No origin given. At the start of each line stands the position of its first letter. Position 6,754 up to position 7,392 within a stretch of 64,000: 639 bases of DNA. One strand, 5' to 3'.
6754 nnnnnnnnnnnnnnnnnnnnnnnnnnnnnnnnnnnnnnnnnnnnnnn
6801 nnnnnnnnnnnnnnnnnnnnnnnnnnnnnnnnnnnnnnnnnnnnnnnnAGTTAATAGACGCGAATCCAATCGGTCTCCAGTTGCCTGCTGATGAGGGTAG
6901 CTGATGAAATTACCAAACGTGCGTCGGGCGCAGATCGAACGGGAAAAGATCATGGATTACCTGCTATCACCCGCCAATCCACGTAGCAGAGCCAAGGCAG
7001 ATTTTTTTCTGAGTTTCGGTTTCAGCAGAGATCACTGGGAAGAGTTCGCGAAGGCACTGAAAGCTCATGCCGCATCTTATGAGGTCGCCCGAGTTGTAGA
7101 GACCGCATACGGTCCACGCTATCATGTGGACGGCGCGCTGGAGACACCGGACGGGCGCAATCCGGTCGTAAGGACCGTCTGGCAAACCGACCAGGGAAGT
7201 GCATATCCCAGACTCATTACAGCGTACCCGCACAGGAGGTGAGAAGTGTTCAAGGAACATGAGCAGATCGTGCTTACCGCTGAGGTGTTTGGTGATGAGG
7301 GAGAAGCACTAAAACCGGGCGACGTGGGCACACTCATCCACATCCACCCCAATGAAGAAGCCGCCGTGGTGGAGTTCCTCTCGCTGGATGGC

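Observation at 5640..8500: Second small accessory islet: NERD/PD-(D/E)xK nuclease-like gene, DUF6883/DUF4926 pair and VapBC, bracketed by REP-like elements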

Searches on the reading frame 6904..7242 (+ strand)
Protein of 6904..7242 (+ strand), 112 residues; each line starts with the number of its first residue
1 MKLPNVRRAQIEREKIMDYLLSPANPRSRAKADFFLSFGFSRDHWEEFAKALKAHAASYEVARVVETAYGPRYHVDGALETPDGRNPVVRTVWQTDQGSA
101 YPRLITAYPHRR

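Call 3: search_protein_families(library=pfam, proteins=[window:6904-7242:+], max_evalue=0.1)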
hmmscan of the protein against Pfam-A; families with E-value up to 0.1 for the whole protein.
window:6904-7242:+ (112 aa): 1 family
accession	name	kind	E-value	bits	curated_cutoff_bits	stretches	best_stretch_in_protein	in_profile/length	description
PF21814.2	DUF6883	-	2.2e-35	121.7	27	1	2-110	1-109/110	Domain of unknown function (DUF6883)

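Call 4: search_protein_families(library=padloc, proteins=[window:6904-7242:+], max_evalue=0.1)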
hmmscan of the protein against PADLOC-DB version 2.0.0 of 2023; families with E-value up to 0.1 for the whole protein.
window:6904-7242:+ (112 aa): 0 families

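Call 5: search_protein_families(library=ncbifam, proteins=[window:6904-7242:+], max_evalue=0.1)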
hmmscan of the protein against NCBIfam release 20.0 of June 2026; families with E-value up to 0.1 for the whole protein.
window:6904-7242:+ (112 aa): 0 families

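Call 35: find_homologous_proteins(query=window:6904-7242:+, max_evalue=0.001)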
Query window:6904-7242:+ (112 aa): 157 proteins with E <= 0.001 among 160 candidates; the best 120 are listed.
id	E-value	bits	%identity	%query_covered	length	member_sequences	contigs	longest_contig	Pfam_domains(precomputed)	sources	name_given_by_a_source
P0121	4.4e-58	212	88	100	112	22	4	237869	PF21814.3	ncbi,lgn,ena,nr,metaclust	ncbi:MAG: hypothetical protein OXC18_13195 [Desulfurellaceae bacterium]|nr:hypothetical protein [Des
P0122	2.3e-56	206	84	100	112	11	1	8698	PF21814.3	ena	-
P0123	5.5e-53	195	82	98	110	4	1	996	PF21814.3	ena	-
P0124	2.1e-51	190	77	100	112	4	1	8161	PF21814.3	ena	-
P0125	4.0e-50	186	75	100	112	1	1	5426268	PF21814.3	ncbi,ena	-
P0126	7.4e-50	185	76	100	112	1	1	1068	PF21814.3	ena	-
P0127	9.1e-47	175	71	100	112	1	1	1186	PF21814.3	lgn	-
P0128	9.6e-47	175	71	100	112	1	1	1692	PF21814.3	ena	-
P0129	1.2e-46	175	71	99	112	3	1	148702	PF21814.3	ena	-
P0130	1.8e-46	175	71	100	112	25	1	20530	PF21814.3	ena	-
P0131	4.6e-46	173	70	99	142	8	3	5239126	PF21814.3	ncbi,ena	-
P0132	8.7e-46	172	68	99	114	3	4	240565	PF21814.3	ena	-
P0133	1.2e-45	172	70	99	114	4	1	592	PF21814.3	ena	-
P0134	1.8e-45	171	69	100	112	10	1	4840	PF21814.3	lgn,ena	-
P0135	2.4e-45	171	67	100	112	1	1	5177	PF21814.3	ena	-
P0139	3.8e-45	170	68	100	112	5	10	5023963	PF21814.3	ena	-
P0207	2.0e-30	123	52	99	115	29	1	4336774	PF21814.3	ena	-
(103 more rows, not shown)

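Call 36: find_encoding_contigs(protein=P0121, flank=4000, max_places=4)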
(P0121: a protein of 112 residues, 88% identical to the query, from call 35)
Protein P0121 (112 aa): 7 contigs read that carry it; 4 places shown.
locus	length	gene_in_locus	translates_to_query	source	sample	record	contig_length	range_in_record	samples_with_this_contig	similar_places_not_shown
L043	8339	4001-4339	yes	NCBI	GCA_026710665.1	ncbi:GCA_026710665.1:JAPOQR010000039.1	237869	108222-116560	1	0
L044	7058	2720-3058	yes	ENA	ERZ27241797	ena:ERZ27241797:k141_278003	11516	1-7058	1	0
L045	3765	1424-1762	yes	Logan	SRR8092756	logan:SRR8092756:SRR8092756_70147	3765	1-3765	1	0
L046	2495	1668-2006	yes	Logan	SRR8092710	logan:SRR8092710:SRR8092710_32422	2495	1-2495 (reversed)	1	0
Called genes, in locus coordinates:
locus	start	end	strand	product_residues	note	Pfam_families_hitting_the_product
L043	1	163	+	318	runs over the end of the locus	PF05721:PhyH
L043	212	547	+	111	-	PF07883:Cupin_2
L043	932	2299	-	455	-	PF00079:Serpin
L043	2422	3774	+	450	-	PF03486:HI0933_like (faint), PF07992:Pyr_redox_2, PF12831:FAD_oxidored (faint), PF13738:Pyr_redox_3, PF00070:Pyr_redox, PF02852:Pyr_redox_dim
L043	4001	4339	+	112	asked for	PF21814:DUF6883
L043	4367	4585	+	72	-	PF16277:DUF4926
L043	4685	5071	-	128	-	PF01850:PIN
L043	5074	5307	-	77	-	PF02604:PhdYeFM_antitox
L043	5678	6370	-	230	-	PF07110:EthD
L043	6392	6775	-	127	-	-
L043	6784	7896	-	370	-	PF00355:Rieske, PF00848:Ring_hydroxyl_A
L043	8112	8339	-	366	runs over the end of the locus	PF01738:DLH (faint), PF00326:Peptidase_S9 (weak), PF02230:Abhydrolase_2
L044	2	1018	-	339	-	?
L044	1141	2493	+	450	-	PF03486:HI0933_like (faint), PF07992:Pyr_redox_2, PF12831:FAD_oxidored (faint), PF13738:Pyr_redox_3, PF00070:Pyr_redox, PF02852:Pyr_redox_dim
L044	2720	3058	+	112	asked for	PF21814:DUF6883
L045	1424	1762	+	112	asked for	PF21814:DUF6883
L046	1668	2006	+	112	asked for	PF21814:DUF6883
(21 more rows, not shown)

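Call 37: find_encoding_contigs(protein=P0139, flank=4000, max_places=6)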
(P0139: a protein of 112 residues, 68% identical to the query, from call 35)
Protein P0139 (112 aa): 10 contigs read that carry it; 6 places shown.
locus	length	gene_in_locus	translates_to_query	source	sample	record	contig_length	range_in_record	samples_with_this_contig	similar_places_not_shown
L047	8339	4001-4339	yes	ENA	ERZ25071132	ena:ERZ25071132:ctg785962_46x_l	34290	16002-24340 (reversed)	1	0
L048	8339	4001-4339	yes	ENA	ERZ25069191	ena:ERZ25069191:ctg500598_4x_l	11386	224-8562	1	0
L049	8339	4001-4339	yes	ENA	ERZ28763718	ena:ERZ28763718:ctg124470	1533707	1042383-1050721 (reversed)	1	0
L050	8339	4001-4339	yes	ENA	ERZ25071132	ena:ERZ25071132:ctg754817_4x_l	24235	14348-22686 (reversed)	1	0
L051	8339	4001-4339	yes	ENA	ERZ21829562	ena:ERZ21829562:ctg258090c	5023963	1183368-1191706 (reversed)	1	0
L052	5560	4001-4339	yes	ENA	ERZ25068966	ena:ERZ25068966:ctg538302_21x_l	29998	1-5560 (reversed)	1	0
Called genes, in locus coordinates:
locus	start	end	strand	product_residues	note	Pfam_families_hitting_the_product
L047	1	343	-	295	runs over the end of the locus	PF00941:FAD_binding_5, PF03450:CO_deh_flav_C (weak)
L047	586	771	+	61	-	-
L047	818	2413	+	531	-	PF13304:AAA_21, PF14491:DUF4435 (weak)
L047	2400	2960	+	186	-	PF04326:SLFN_AlbA_2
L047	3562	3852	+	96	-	-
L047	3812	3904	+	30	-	-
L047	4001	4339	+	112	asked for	PF21814:DUF6883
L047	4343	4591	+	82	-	PF16277:DUF4926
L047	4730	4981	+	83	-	-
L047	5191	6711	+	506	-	PF04313:HSDR_N, PF00270:DEAD (weak), PF04851:ResIII, PF18766:SWI2_SNF2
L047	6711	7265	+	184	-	PF22679:T1R_D3-like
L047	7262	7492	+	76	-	PF01863:YgjP-like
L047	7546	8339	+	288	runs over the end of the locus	PF00892:EamA, PF03151:TPT (faint), PF00892:EamA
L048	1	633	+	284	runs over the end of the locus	?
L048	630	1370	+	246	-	-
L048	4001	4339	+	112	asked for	PF21814:DUF6883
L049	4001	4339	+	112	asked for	PF21814:DUF6883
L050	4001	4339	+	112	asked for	PF21814:DUF6883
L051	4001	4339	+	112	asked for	PF21814:DUF6883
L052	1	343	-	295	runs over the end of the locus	PF00941:FAD_binding_5, PF03450:CO_deh_flav_C (weak)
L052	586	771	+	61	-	-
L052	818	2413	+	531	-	PF13304:AAA_21, PF14491:DUF4435 (weak)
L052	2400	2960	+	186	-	PF04326:SLFN_AlbA_2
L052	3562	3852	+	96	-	-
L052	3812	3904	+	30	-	-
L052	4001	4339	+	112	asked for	PF21814:DUF6883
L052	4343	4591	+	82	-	PF16277:DUF4926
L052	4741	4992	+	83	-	-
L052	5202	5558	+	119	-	?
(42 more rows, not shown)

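Call 38: find_encoding_contigs(protein=P0207, flank=4000, max_places=3)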
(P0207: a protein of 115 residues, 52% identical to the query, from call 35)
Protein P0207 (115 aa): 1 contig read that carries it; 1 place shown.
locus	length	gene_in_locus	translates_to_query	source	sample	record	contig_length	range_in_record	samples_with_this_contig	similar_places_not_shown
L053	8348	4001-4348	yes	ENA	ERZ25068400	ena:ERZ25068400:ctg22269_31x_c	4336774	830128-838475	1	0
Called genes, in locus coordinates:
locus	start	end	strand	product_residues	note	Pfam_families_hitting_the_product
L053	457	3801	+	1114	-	PF02687:FtsX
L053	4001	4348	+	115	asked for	PF21814:DUF6883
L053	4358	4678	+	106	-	-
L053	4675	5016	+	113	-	PF21814:DUF6883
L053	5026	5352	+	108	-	PF16277:DUF4926 (weak)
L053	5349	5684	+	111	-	PF21814:DUF6883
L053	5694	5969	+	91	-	PF16277:DUF4926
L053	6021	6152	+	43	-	-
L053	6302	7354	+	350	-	PF03235:GmrSD_N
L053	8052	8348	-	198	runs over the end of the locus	PF00012:HSP70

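Call 49: search_solved_structures(query=A4, max_evalue=10, show_alignments=2)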
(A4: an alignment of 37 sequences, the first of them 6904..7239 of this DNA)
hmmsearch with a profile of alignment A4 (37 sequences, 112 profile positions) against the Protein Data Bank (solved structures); distinct sequences matched with E-value up to 10: 1.
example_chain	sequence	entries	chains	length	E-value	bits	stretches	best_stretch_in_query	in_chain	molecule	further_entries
3nnd_B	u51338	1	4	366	1.4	12.3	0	10-47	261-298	Possible substrate binding protein of ABC transporter system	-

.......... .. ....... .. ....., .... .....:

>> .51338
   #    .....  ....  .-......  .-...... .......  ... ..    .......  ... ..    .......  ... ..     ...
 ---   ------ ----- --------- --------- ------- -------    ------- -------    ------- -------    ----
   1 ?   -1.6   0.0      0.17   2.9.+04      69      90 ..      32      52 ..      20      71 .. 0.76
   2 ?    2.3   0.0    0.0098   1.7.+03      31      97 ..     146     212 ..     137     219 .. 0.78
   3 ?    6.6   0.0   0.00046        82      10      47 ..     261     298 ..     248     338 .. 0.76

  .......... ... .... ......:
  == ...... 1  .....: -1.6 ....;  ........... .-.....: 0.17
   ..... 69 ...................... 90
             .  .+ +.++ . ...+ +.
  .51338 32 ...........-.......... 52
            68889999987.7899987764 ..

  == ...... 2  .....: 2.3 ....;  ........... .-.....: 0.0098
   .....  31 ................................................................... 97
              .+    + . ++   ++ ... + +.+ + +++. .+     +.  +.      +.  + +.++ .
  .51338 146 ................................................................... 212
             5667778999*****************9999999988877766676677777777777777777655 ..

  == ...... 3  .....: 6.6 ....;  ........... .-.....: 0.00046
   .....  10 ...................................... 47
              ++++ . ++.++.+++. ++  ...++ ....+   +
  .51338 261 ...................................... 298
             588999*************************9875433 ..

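Call 55: predict_structure(alignment_id=A4)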
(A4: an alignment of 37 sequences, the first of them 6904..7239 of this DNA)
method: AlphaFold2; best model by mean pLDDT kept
length: 112 residues; sequences in the alignment: 37
mean_pLDDT: 96.1   pTM: 0.89
mean pLDDT of the five models: 96.1, 96.0, 95.5, 95.5, 95.0
residues with pLDDT >= 90: 105; 70-90: 6; 50-70: 1; < 50: 0
segments of 3 or more residues with pLDDT < 50: none
pLDDT, mean of each block of 10 residues (from residue 1): 97 96 91 98 97 99 97 98 98 95 97 67
secondary structure, 60 per line:
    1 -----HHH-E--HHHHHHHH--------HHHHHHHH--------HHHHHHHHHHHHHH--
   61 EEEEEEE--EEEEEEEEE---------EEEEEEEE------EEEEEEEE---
elements in order: H13-20 H29-36 H45-58 E61-67 E70-78 E88-95 E102-109

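Call 58: fold_search(model_id=the predicted structure, library=pdb)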
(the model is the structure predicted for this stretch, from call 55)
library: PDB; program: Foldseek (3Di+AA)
matches with E <= 10: 713; with E <= 0.001: 4
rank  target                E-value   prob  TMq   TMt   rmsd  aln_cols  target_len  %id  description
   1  6cp9_A                6.1e-04  1.00  0.70  0.67   3.2       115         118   17  Contact-dependent growth inhibition toxin - immunity protein complex from Klebsiella pneumoniae 342 (released 2019-03-13)
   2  6cp9_G                6.5e-04  1.00  0.71  0.73   2.8       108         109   18  Contact-dependent growth inhibition toxin - immunity protein complex from Klebsiella pneumoniae 342 (released 2019-03-13)
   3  6cp9_C                8.4e-04  1.00  0.75  0.72   3.3       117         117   16  Contact-dependent growth inhibition toxin - immunity protein complex from Klebsiella pneumoniae 342 (released 2019-03-13)
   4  6cp9_E                8.4e-04  1.00  0.70  0.67   3.7       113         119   17  Contact-dependent growth inhibition toxin - immunity protein complex from Klebsiella pneumoniae 342 (released 2019-03-13)
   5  5tph_A                2.0e-02  0.51  0.29  0.27   8.7       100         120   18  Crystal structure of a de novo designed protein homodimer with curved beta-sheet (released 2017-01-25)
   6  4kvh                  2.1e-02  0.35  0.23  0.24   7.6        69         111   20  Crystal structure of ketosteroid isomerase fold protein Hmuk_0747 (released 2013-06-12)
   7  3f40                  2.3e-02  0.51  0.28  0.28  13.0       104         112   13  Crystal structure of NTF2-like protein of unknown function (YP_677363.1) from CYTOPHAGA HUTCHINSONII ATCC 33406 at 1.27  (released 2008-11-18)
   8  5tph_B                2.6e-02  0.47  0.30  0.28   8.7       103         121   18  Crystal structure of a de novo designed protein homodimer with curved beta-sheet (released 2017-01-25)
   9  5u35_B                3.4e-02  0.41  0.29  0.28  12.8       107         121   15  Crystal structure of a de novo designed protein with curved beta-sheet (released 2017-01-25)
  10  6w40_A                3.6e-02  0.54  0.29  0.27   6.6        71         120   17  An enumerative algorithm for de novo design of proteins with diverse pocket structures (released 2020-04-08)
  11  9w3a_C                4.9e-02  0.63  0.36  0.36   6.9       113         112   10  Crystal structure of PfiAT toxin-antitoxin complex (released 2026-02-11)
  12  5trv                  4.9e-02  0.41  0.29  0.28   8.9       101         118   18  Crystal structure of a de novo designed protein with curved beta-sheet (released 2017-01-25)
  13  2jq5_MODEL_1_A        5.2e-02  0.51  0.34  0.31   7.8       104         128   13  Solution structure of RPA3114, a SEC-C motif containing protein from Rhodopseudomonas palustris; Northeast Str (released 2007-06-26)
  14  5u35_A                5.6e-02  0.30  0.30  0.28  12.2       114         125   16  Crystal structure of a de novo designed protein with curved beta-sheet (released 2017-01-25)
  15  4n6t                  5.9e-02  0.80  0.33  0.45   7.7        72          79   18  Adhiron: a stable and versatile peptide display scaffold - full length adhiron (released 2014-04-09)
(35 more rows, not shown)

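Call 99: search_protein_families(library=phrogs, proteins=[window:6904-7239:+], max_evalue=0.01)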
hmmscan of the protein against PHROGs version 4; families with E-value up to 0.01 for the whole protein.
window:6904-7239:+ (112 aa): 0 families
